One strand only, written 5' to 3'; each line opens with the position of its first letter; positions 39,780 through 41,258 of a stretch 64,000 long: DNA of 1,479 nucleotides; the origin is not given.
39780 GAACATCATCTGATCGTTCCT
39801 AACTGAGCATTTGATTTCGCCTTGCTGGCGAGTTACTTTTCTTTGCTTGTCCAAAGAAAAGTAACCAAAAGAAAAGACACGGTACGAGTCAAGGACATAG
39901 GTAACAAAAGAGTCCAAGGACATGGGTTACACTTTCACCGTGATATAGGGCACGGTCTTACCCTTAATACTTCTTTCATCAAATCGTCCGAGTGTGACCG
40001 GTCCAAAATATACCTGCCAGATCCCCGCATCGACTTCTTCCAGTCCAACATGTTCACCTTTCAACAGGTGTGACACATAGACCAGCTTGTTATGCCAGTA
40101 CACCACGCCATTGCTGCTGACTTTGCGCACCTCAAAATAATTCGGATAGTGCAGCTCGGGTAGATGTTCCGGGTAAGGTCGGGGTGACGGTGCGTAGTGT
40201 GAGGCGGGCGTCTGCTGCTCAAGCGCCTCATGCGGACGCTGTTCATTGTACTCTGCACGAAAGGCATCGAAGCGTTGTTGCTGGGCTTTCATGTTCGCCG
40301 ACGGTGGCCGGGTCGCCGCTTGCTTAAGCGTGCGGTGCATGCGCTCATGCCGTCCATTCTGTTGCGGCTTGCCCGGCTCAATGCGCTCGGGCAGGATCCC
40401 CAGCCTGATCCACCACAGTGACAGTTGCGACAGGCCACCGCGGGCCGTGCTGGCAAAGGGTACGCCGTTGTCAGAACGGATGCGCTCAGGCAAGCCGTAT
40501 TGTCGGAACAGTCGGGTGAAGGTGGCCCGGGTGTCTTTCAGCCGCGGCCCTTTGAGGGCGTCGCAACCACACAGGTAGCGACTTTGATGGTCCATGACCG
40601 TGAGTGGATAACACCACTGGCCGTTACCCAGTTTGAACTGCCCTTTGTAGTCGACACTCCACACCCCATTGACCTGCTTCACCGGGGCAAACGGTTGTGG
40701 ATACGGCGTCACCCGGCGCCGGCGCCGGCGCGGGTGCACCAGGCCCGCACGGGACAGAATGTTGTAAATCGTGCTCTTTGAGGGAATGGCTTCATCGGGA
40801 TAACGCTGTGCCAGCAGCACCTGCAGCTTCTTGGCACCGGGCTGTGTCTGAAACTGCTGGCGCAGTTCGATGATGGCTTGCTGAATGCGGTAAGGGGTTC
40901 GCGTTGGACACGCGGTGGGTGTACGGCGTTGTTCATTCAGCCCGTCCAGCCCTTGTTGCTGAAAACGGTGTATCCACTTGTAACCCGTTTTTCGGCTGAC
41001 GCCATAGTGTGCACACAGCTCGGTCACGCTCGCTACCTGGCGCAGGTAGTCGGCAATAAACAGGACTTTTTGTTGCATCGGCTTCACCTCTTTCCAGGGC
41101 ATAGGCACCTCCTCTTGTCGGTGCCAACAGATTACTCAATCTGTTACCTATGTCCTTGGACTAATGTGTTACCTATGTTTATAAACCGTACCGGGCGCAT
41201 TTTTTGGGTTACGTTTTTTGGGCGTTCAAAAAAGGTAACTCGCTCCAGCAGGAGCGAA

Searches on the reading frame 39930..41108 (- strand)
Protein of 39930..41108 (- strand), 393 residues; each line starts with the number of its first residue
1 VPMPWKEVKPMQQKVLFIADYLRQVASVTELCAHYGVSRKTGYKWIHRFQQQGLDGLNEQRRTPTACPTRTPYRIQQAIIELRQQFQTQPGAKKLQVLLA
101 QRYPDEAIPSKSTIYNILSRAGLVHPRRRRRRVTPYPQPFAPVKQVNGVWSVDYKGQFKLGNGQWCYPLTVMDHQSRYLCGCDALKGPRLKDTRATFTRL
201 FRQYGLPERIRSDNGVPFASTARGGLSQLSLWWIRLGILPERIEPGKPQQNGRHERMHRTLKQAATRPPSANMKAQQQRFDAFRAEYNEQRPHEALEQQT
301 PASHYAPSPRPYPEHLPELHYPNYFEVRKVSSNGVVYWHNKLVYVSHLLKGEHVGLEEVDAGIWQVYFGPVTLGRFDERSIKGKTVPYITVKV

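Call 15: search_protein_families(library=pfam, proteins=[window:39930-41108:-], max_evalue=0.001)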
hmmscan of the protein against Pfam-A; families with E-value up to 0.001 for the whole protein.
window:39930-41108:- (393 aa): 7 families
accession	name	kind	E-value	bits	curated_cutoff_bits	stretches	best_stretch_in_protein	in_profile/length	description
PF13683.12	rve_3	-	2.6e-17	62.8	26.5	1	237-301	2-67/67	Integrase core domain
PF00665.32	rve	-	8.8e-14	52.1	32.6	1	145-248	3-102/102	Integrase core domain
PF13565.12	HTH_32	-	1.4e-13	51.6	33.7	1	41-118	1-73/73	Homeodomain-like domain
PF13518.12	HTH_28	-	1.1e-12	48.2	25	1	17-62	5-49/52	Helix-turn-helix domain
PF13384.12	HTH_23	-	3.4e-11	43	24.6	1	15-57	8-49/50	Homeodomain-like domain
PF13551.12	HTH_29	-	2.6e-08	34.3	28.1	1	21-63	8-50/64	Winged helix-turn helix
PF13011.12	LZ_Tnp_IS481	-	1.2e-06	29.1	22.2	1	19-68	19-68/85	leucine-zipper of insertion element IS481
